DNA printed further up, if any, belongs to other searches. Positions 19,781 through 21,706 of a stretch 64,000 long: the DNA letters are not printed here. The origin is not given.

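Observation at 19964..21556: Bacterial ethylene-receptor-like hybrid kinase with a complete ETR1 ligand set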

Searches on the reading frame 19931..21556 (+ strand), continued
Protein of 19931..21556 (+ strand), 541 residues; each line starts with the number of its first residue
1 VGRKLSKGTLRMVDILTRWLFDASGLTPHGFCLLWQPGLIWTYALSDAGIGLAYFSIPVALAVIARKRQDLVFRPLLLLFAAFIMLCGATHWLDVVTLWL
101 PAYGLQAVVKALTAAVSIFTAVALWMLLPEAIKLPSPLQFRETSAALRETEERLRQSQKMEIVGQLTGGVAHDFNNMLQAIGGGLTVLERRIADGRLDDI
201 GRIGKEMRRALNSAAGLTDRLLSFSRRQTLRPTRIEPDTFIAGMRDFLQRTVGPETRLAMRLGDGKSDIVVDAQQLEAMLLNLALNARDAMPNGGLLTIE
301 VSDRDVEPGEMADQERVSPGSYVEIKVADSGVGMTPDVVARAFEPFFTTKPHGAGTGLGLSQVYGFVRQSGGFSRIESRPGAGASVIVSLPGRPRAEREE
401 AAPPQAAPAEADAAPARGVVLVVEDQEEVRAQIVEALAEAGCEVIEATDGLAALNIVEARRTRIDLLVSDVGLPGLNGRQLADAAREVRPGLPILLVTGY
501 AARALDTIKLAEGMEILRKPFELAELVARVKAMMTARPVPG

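Call 13: find_related_loci(query=A1, collection=genome_contigs, flank=8000)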
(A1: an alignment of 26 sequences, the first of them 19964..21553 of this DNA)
Query A1 (530 aa) in genome_contigs; peptide patterns used: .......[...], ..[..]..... (x = any residue, [..] = any of these).
600 stretches matched a pattern (row limit reached: there are more); 599 encode a relative of the query (tblastn E <= 1e-3); the best 80 are kept; 80 distinct loci.
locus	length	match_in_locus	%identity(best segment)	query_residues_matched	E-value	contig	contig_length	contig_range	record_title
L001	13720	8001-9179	50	130-524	3e-109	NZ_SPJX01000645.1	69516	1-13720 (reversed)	Microvirga pakistanensis strain NCCP-1258 scaffold22, whole genome shotgun sequence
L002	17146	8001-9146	51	136-523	1e-105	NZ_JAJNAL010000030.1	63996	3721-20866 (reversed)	Rhodopseudomonas infernalis strain HC1 assembly_contig_30, whole genome shotgun sequence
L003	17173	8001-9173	49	131-523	1e-105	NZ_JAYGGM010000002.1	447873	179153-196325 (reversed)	Microvirga sp. CF3016 contig00002, whole genome shotgun sequence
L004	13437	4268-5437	49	134-525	3e-104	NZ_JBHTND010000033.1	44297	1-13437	Methylobacterium marchantiae strain CCUG 56108 GCM70027328_12, whole genome shotgun sequence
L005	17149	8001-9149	49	140-524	5e-104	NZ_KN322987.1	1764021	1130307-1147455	Pseudomonas mediterranea CFBP 5447 scaffold36, whole genome shotgun sequence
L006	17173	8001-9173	49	130-524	1e-100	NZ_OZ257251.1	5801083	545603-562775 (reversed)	MAG: Reyranella sp. isolate f0431ea5-77df-4713-9fc6-40bca345d698 chromosome 1, complete sequence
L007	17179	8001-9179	48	135-526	2e-99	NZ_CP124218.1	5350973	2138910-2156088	Pseudomonas sp. nanlin1 chromosome, complete genome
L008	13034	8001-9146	47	140-523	5e-99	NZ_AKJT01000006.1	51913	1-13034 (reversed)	Pseudomonas sp. GM18 PMI21_contig_10.10, whole genome shotgun sequence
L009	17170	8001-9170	49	131-523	4e-98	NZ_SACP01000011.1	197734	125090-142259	Methylobacterium oryzihabitans strain TER-1 NODE_11_length_197734_cov_47, whole genome shotgun sequence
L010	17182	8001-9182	48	127-523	2e-97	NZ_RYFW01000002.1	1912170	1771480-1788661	Peristeroidobacter agariperforans strain KA5-B Scaffold2_1, whole genome shotgun sequence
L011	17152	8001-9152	46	143-524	7e-97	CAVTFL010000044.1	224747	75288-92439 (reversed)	MAG: uncultured Alphaproteobacteria bacterium isolate MFD00964.bin.2.214 genome assembly, contig: contig_94729, whole ge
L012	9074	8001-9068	50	136-494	1e-95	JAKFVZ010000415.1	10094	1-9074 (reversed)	MAG: Reyranella sp. isolate D4_Bin_3 D4_0002147, whole genome shotgun sequence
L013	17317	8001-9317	44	78-523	2e-95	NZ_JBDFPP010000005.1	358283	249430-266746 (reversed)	Pseudomonas sp. P39-UII1 scaffold_5, whole genome shotgun sequence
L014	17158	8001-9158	48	136-523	7e-95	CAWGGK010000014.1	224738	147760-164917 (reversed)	MAG: uncultured Alphaproteobacteria bacterium isolate MFD02979.bin.2.63 genome assembly, contig: contig_92045, whole gen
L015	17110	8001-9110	47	144-523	3e-94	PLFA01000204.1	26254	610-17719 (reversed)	MAG: Caulobacteraceae bacterium isolate bog_900 73.20110800_S3S.25_contig_7939, whole genome shotgun sequence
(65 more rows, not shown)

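Call 14: find_encoding_contigs(protein=window:19964-21553:+, flank=10000, max_places=4)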
Protein window:19964-21553:+ (530 aa): no gene with exactly this product is on record in the collection.

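Call 15: find_encoding_contigs(protein=P0002, flank=10000, max_places=3)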
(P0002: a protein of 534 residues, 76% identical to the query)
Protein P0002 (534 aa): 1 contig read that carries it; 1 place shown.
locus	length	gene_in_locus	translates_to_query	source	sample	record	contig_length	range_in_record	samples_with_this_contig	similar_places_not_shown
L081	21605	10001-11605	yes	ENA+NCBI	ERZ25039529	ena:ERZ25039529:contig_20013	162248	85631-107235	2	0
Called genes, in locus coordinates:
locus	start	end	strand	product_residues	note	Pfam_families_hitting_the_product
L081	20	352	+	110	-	PF04993:TfoX_N (weak)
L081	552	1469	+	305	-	PF08379:Bact_transglu_N, PF01841:Transglut_core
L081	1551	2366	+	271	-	PF01841:Transglut_core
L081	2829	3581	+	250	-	PF11999:Ice_binding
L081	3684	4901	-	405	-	PF24096:DUF7379, PF00561:Abhydrolase_1 (faint), PF07819:PGAP1, PF12697:Abhydrolase_6 (weak)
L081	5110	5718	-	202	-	-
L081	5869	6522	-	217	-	PF03461:TRCF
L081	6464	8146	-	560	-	PF21132:MFD_D3 (weak), PF02559:CarD_TRCF_RID, PF04851:ResIII, PF00270:DEAD, PF00271:Helicase_C (weak)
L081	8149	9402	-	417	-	PF17757:UvrB_inter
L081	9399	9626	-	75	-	PF03937:Sdh5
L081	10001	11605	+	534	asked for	PF25487:ETR1_N, PF02518:HATPase_c, PF00072:Response_reg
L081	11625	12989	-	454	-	PF07690:MFS_1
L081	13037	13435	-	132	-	PF12802:MarR_2, PF01047:MarR (weak), PF13463:HTH_27 (weak), PF25212:HVO_A0114 (weak), PF09339:HTH_IclR (weak)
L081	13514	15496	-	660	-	PF01144:CoA_trans, PF16957:Mal_decarbox_Al (faint)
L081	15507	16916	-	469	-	PF02447:GntP_permease (weak)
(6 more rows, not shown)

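Call 16: list_cluster_members(proteins=[P0002, P0006, P0008, P0010, P0012, P0022, P0026, P0034, P0038, P0055])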
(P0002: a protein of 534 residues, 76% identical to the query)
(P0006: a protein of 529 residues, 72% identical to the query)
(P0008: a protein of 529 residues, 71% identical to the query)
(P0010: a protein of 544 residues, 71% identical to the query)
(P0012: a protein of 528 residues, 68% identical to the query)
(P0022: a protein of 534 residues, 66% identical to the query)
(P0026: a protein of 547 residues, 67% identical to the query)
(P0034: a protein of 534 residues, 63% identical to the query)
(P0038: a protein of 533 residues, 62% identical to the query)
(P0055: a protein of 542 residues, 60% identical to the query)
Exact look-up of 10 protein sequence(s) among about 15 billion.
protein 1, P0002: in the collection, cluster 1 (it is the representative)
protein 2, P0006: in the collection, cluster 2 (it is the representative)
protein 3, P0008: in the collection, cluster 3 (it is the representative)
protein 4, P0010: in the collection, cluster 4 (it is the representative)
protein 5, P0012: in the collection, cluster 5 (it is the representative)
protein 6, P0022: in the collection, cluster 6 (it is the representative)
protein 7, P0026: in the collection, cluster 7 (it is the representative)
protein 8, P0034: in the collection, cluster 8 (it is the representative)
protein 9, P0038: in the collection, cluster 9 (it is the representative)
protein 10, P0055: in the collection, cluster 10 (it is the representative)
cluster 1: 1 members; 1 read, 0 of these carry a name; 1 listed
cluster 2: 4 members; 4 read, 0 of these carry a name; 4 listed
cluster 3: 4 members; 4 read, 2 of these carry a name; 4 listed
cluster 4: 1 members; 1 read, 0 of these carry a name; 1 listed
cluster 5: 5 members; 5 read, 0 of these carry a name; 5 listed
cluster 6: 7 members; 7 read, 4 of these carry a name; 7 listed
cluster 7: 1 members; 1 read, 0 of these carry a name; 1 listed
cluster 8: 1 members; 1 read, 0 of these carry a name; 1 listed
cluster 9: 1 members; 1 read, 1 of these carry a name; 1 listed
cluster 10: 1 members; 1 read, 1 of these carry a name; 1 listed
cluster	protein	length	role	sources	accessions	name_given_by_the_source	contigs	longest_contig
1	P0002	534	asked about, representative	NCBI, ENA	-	-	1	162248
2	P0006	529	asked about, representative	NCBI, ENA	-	-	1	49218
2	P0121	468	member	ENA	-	-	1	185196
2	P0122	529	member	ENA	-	-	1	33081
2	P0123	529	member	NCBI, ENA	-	-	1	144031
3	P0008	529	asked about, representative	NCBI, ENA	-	-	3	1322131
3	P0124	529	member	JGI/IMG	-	signal transduction histidine kinase/CheY-like chemotaxis protein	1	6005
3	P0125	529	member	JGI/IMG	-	signal transduction histidine kinase/CheY-like chemotaxis protein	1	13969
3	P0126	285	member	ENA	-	-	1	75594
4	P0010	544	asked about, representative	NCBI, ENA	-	-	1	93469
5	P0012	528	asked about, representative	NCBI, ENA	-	-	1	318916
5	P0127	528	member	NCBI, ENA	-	-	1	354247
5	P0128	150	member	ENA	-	-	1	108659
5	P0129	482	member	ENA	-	-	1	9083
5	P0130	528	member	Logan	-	-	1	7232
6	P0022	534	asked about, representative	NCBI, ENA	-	-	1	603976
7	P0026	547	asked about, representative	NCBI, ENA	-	-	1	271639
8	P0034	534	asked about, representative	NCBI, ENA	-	-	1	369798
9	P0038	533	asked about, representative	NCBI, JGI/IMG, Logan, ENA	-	signal transduction histidine kinase/CheY-like chemotaxis protein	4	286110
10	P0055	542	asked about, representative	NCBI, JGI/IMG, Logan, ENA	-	signal transduction histidine kinase/CheY-like chemotaxis protein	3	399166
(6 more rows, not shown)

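Call 37: predict_structure(alignment_id=A2)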
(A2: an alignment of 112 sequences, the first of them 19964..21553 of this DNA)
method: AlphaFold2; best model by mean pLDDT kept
length: 530 residues; sequences in the alignment: 112
mean_pLDDT: 78.7   pTM: 0.45
mean pLDDT of the five models: 78.7, 77.5, 75.9, 75.8, 69.8
residues with pLDDT >= 90: 162; 70-90: 242; 50-70: 95; < 50: 31
segments of 3 or more residues with pLDDT < 50: 12-17, 340-346, 388-401, 528-530
pLDDT, mean of each block of 10 residues (from residue 1): 56 48 65 79 82 77 82 84 78 76 79 79 73 74 61 58 67 74 79 72 64 59 92 91 94 86 90 88 94 86 79 95 84 64 53 87 90 93 67 39 76 94 94 95 89 92 88 92 87 73 91 93 70
secondary structure, 60 per line:
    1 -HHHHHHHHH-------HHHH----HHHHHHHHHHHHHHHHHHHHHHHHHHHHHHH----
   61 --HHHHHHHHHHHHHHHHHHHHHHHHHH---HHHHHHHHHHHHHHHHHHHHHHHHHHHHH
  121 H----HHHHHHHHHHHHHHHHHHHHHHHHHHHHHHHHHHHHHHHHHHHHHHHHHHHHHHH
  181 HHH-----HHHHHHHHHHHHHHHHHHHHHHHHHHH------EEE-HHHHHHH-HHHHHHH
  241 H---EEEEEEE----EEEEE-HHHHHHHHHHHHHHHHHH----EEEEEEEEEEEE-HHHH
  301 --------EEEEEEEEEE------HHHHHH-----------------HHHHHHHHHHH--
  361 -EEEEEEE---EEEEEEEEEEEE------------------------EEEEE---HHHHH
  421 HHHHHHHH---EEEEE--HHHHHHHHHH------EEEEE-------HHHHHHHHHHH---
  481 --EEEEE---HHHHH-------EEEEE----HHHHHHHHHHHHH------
elements in order: H2-10 H18-21 H26-56 H63-88 H92-121 H126-183 H189-215 E222-224 H226-232 H234-241 E245-251 E256-260 H262-279 E284-295 H297-300 E309-318 H325-330 H348-358 E362-368 E372-383 E408-412 H416-428 E432-436 H439-448 E455-459 H467-477 E483-487 H491-495 E503-507 H512-524

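Call 43: find_encoding_contigs(protein=P0008, flank=6000, max_places=1)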
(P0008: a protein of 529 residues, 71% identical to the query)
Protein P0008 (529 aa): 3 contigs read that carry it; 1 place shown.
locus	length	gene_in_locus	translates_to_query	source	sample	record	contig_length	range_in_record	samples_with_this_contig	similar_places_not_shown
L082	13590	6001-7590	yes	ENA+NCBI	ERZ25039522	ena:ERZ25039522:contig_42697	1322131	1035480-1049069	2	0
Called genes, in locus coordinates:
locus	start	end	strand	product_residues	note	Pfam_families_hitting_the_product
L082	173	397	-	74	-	-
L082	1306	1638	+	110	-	-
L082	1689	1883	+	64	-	-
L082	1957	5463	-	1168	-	PF17757:UvrB_inter, PF02559:CarD_TRCF_RID, PF04851:ResIII (weak), PF00270:DEAD, PF00271:Helicase_C, PF03461:TRCF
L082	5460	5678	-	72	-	PF03937:Sdh5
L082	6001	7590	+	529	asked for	PF25487:ETR1_N, PF02518:HATPase_c, PF00072:Response_reg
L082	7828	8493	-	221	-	PF13532:2OG-FeII_Oxy_2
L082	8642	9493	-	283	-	PF00106:adh_short, PF08659:KR (weak), PF13561:adh_short_C2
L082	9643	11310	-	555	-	PF00753:Lactamase_B, PF12706:Lactamase_B_2 (weak), PF22505:RNase_J_b_CASP, PF07521:RMMBL, PF17770:RNase_J_C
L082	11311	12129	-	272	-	PF03099:BPL_LplA_LipB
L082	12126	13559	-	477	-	PF19530:Ndh2_N (faint), PF00361:Proton_antipo_M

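Call 44: find_encoding_contigs(protein=P0022, flank=6000, max_places=1)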
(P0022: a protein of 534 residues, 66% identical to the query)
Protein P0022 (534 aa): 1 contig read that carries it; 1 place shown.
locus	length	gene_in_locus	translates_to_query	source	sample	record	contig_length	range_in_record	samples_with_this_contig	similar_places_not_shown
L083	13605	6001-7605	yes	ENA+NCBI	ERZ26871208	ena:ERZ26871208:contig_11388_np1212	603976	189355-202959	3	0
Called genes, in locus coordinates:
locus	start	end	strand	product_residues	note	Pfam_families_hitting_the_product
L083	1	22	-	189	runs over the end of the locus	-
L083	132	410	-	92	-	-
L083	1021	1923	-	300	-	-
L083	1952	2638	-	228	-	-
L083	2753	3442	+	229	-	PF07589:PEP_exosort_dom (weak)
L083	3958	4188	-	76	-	-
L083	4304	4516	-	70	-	-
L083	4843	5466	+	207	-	-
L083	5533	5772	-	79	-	PF09954:DUF2188 (weak)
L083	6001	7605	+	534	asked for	PF25487:ETR1_N, PF00512:HisKA (weak), PF02518:HATPase_c, PF00072:Response_reg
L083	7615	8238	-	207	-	PF02798:GST_N, PF13417:GST_N_3, PF13409:GST_N_2, PF00043:GST_C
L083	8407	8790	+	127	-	-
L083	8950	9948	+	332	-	PF09084:NMT1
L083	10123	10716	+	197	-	PF00484:Pro_CA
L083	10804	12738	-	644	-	PF06213:CobT, PF11775:CobT_C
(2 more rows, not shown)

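Call 45: find_encoding_contigs(protein=P0038, flank=6000, max_places=1)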
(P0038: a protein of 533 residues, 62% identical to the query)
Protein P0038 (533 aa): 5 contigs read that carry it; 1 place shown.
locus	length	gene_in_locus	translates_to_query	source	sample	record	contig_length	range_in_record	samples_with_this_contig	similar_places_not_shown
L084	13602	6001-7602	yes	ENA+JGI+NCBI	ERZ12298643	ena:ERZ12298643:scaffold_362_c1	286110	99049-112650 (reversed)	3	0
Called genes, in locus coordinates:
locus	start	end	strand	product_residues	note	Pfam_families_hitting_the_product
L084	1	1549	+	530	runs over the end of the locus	PF07549:Sec_GG (weak), PF21760:SecD_1st, PF22599:SecDF_P1_head, PF00873:ACR_tran (weak), PF02355:SecD_SecF_C, PF03176:MMPL (weak)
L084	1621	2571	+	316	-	PF07549:Sec_GG, PF02355:SecD_SecF_C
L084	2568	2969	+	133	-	PF04430:DUF498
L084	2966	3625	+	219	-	PF00494:SQS_PSY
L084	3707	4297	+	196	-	PF00903:Glyoxalase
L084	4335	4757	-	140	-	PF07452:CHRD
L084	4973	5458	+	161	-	PF21291:CYNS_N, PF02560:Cyanate_lyase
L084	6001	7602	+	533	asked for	PF25487:ETR1_N, PF00512:HisKA (weak), PF02518:HATPase_c, PF00072:Response_reg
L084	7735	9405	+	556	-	PF01268:FTHFS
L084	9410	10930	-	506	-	-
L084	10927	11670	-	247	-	PF00005:ABC_tran, PF13304:AAA_21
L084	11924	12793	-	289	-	PF03279:Lip_A_acyltrans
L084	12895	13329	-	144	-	-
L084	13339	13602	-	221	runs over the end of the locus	-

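Call 46: find_encoding_contigs(protein=P0063, flank=6000, max_places=1)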
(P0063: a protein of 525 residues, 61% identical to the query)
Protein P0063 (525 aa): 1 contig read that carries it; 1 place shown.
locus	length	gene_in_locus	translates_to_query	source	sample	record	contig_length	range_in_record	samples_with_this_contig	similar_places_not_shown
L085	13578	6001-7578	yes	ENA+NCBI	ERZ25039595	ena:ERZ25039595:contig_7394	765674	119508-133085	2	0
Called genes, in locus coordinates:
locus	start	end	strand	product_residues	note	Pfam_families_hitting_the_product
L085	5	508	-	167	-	PF10003:DUF2244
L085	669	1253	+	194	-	PF00730:HhH-GPD, PF00633:HHH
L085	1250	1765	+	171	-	PF01161:PBP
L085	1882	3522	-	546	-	-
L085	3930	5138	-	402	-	-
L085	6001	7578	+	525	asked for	PF25487:ETR1_N, PF00512:HisKA (weak), PF02518:HATPase_c, PF00072:Response_reg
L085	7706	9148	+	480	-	PF01575:MaoC_dehydratas, PF00106:adh_short, PF08659:KR (faint), PF13561:adh_short_C2 (faint)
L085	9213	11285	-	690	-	PF00702:Hydrolase (faint)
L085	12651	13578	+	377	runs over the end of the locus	PF00990:GGDEF, PF00563:EAL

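Call 53: search_protein_families(library=padloc, proteins=[window:19964-21553:+], max_evalue=0.01)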
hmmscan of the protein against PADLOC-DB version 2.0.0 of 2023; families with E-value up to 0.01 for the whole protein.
window:19964-21553:+ (530 aa): 0 families

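Call 58: fold_search(model_id=the predicted structure, library=pdb)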
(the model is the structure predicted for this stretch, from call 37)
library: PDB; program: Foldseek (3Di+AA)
matches with E <= 10: 1394; with E <= 0.001: 656
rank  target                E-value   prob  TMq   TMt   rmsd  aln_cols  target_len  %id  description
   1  5idj                  9.5e-16  1.00  0.30  0.63  13.1       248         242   37  Bifunctional histidine kinase CckA (domains DHp-CA) in complex with ADP/Mg2+ (released 2016-10-05)
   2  5idm_A                4.6e-14  1.00  0.28  0.78   3.1       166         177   36  Bifunctional histidine kinase CckA (domain, CA) in complex with c-di-GMP and AMPPNP/Mg2+ (released 2016-10-05)
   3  5idm_B                8.4e-14  1.00  0.28  0.80   3.1       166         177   35  Bifunctional histidine kinase CckA (domain, CA) in complex with c-di-GMP and AMPPNP/Mg2+ (released 2016-10-05)
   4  9a5d_A                1.0e-13  1.00  0.35  0.31   5.9       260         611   21  Integrative model of WALK-YYCH by crosslinking MS and deep learning (released 2024-09-18)
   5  8vc9_F                4.5e-13  1.00  0.29  0.39  23.1       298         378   26  Hybrid response regulator LvrB from Leptospira / phosphorylated REC form (released 2024-12-18)
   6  6rh0_B                5.0e-13  1.00  0.31  0.64   6.2       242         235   19  Revisiting pH-gated conformational switch. Complex HK853-RR468 pH 5.5 (released 2020-02-19)
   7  8vc9_D                6.2e-13  1.00  0.28  0.39  22.7       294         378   25  Hybrid response regulator LvrB from Leptospira / phosphorylated REC form (released 2024-12-18)
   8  8vc9_A                1.3e-12  1.00  0.29  0.39  22.7       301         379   25  Hybrid response regulator LvrB from Leptospira / phosphorylated REC form (released 2024-12-18)
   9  4jav_A                1.3e-12  1.00  0.28  0.58  11.5       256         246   19  Structural basis of a rationally rewired protein-protein interface (HK853wt and RR468mutant V13P, L14I, I17M and N21V) (released 2013-09-04)
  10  4jav_B                1.6e-12  1.00  0.28  0.57   9.8       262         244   19  Structural basis of a rationally rewired protein-protein interface (HK853wt and RR468mutant V13P, L14I, I17M and N21V) (released 2013-09-04)
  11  8vc9_B                1.7e-12  1.00  0.28  0.38  22.8       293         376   25  Hybrid response regulator LvrB from Leptospira / phosphorylated REC form (released 2024-12-18)
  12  6azr_A                2.3e-12  1.00  0.28  0.58   7.2       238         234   20  Crystal structure of the T264A HK853cp-BeF3-RR468 complex (released 2017-12-27)
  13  6rh8_A                2.8e-12  1.00  0.29  0.59   6.8       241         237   19  Revisiting pH-gated conformational switch. Complex HK853 mutant H260A -RR468 mutant D53A pH 5.3 (released 2020-02-19)
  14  4u7o_A                3.5e-12  1.00  0.33  0.68   5.7       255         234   20  Active histidine kinase bound with ATP (released 2015-09-02)
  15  8vc9_C                3.5e-12  1.00  0.28  0.38  22.9       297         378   26  Hybrid response regulator LvrB from Leptospira / phosphorylated REC form (released 2024-12-18)
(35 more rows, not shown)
